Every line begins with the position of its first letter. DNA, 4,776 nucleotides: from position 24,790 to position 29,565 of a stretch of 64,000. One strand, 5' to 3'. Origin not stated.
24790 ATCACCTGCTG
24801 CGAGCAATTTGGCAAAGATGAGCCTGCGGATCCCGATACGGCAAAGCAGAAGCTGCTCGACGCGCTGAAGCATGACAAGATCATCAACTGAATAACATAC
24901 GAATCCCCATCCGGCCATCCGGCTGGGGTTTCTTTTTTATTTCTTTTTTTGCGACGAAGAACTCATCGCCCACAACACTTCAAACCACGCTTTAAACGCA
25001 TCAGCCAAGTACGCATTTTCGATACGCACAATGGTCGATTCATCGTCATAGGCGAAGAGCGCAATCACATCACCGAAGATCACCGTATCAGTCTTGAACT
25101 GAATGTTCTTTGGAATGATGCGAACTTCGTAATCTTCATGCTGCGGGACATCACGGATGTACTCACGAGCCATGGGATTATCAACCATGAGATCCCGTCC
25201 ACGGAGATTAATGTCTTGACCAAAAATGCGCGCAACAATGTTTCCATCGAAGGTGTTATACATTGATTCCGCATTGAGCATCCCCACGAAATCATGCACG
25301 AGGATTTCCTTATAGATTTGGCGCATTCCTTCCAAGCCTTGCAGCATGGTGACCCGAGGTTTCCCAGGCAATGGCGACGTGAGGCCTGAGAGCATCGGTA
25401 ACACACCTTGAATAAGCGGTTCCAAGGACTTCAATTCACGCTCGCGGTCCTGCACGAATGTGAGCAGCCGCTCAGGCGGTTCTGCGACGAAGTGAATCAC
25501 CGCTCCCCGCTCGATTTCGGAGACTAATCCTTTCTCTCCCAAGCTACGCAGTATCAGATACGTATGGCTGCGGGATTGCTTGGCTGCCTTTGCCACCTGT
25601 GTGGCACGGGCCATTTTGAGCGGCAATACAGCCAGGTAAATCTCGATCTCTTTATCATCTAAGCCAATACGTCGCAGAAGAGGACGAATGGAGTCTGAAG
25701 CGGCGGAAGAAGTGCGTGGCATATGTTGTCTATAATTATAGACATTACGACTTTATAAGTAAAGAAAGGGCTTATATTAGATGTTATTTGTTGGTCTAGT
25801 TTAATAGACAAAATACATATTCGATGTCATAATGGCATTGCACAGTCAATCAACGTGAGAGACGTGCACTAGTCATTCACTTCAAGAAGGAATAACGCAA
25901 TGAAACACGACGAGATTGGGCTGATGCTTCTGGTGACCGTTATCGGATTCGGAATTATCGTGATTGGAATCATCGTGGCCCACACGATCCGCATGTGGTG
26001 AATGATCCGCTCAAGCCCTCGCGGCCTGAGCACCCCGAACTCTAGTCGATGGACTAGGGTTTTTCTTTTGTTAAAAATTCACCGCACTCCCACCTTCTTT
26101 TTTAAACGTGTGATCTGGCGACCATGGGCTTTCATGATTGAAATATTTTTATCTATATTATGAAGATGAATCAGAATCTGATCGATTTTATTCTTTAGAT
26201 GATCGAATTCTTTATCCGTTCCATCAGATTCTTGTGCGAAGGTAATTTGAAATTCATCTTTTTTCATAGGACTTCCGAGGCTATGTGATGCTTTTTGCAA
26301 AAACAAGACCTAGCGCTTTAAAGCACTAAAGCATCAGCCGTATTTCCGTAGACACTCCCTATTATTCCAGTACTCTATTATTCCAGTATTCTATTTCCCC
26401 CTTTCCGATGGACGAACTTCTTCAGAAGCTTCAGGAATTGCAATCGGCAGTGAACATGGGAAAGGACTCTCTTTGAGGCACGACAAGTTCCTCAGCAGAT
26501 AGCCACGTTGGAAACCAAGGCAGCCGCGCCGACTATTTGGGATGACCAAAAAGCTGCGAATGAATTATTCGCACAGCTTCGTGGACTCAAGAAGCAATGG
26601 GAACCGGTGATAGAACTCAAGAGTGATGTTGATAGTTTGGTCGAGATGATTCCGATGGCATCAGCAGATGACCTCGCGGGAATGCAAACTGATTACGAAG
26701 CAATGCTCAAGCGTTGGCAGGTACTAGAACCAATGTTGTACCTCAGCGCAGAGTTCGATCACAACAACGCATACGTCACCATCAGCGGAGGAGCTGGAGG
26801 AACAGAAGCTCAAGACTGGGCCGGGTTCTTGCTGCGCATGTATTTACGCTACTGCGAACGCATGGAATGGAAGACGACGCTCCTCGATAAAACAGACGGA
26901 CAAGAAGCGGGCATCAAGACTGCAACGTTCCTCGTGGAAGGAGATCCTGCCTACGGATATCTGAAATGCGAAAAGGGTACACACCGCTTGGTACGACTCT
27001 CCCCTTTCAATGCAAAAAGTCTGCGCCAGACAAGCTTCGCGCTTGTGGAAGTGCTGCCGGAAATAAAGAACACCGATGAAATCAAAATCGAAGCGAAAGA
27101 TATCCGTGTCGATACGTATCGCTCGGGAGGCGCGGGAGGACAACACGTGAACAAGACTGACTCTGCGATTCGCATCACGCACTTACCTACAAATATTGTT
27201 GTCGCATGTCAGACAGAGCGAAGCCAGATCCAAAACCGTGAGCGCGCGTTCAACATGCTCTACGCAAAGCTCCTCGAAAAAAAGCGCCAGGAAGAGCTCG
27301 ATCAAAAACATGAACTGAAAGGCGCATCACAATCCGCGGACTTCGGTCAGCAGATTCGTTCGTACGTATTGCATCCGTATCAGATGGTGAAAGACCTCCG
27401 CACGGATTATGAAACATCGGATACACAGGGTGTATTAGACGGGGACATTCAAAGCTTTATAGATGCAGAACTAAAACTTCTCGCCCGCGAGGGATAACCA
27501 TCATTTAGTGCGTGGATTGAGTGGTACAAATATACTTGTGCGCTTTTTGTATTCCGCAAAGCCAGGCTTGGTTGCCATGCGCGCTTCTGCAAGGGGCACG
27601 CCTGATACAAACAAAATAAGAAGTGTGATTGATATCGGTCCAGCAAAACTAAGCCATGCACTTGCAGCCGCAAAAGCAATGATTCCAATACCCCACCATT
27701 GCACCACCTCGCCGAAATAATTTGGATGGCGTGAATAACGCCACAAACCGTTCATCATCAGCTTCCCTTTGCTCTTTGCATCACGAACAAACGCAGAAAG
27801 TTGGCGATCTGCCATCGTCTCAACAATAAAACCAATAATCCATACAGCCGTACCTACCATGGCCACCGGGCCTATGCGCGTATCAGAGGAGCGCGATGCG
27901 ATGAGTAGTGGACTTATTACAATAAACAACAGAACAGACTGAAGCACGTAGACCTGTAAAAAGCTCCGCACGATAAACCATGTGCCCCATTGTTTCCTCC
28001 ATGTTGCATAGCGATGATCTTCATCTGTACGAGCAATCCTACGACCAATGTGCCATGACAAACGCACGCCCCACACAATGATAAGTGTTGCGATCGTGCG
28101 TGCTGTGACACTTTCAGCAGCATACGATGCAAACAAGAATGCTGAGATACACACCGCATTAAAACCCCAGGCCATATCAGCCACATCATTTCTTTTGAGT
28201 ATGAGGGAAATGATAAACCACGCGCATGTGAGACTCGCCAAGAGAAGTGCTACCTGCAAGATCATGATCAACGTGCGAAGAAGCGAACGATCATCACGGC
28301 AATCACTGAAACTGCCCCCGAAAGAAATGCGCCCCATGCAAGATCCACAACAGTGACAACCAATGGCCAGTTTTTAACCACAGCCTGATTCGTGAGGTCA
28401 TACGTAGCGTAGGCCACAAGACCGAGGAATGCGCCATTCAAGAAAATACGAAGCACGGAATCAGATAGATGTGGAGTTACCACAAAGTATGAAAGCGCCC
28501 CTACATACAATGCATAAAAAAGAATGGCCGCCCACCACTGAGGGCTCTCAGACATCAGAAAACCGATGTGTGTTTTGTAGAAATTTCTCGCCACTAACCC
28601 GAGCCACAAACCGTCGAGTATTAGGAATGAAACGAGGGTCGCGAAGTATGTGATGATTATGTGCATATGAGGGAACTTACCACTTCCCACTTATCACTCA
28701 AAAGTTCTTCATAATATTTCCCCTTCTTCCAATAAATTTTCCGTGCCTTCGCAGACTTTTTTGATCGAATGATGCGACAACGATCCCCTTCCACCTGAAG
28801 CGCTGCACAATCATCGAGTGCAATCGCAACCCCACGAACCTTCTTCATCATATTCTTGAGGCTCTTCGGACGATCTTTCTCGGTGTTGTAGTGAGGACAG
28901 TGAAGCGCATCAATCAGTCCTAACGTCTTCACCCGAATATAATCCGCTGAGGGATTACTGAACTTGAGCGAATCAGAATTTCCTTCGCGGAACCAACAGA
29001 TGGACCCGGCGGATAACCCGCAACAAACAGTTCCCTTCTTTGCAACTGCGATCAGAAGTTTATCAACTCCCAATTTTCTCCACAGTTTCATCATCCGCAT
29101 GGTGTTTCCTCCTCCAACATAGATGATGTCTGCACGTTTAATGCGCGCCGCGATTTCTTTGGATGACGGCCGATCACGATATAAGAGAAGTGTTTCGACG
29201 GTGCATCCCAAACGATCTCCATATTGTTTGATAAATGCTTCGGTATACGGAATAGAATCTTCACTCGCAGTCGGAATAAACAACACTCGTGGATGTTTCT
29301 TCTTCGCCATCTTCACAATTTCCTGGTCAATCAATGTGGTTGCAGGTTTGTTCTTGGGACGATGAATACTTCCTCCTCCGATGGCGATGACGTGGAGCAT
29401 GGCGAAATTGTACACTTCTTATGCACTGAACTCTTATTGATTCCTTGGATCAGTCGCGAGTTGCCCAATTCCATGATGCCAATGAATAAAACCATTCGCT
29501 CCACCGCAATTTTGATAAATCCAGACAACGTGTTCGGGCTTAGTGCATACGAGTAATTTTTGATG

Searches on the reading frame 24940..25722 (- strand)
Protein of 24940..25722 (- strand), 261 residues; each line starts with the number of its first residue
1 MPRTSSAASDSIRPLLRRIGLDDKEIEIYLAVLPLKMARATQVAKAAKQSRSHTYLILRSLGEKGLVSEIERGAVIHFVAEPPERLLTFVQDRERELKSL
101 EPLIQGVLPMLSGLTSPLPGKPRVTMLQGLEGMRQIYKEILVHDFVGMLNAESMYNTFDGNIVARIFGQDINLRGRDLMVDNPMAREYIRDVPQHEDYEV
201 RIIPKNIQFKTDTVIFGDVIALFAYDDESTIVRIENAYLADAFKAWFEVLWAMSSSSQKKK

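Call 77: search_protein_families(library=pfam, proteins=[window:24940-25722:-], max_evalue=0.001)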
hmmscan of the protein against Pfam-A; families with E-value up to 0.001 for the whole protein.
window:24940-25722:- (261 aa): 1 family
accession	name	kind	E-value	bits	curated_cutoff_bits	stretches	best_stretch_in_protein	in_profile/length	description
PF01978.25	TrmB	-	1.7e-11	44.2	25.6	1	16-82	1-66/68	Sugar-specific transcriptional regulator TrmB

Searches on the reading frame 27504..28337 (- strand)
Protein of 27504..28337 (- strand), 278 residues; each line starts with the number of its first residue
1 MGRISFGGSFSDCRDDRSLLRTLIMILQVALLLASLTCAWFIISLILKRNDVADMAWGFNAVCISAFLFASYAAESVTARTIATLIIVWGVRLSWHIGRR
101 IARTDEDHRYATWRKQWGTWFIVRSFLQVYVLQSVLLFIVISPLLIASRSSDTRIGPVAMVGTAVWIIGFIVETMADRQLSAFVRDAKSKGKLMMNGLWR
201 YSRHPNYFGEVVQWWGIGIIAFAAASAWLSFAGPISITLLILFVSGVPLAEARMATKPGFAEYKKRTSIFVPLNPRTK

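Call 77: search_protein_families(library=pfam, proteins=[window:27504-28337:-], max_evalue=0.001)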
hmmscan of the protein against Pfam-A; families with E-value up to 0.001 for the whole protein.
window:27504-28337:- (278 aa): 4 families
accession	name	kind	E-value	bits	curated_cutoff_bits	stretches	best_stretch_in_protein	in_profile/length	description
PF06966.17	DUF1295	-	2.2e-68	230.7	20.4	1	40-267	1-235/235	Protein of unknown function (DUF1295)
PF02544.21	Steroid_dh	-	8.1e-09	36.1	22.6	1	158-272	41-147/150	3-oxo-5-alpha-steroid 4-dehydrogenase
PF04191.18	PEMT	-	8.8e-06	26.6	25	1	161-243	5-92/105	Phospholipid methyltransferase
PF04140.19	ICMT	-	7.5e-05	23.5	24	1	188-230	30-70/95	Isoprenylcysteine carboxyl methyltransferase (ICMT) family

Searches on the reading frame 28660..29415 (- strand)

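Call 77: search_protein_families(library=pfam, proteins=[window:28660-29415:-], max_evalue=0.001)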
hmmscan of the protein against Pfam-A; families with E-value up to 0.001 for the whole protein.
window:28660-29415:- (252 aa): 1 family
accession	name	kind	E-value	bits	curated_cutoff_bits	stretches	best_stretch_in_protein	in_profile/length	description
PF03575.23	Peptidase_S51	-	2.1e-46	158.6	23.9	1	10-216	2-206/206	Peptidase family S51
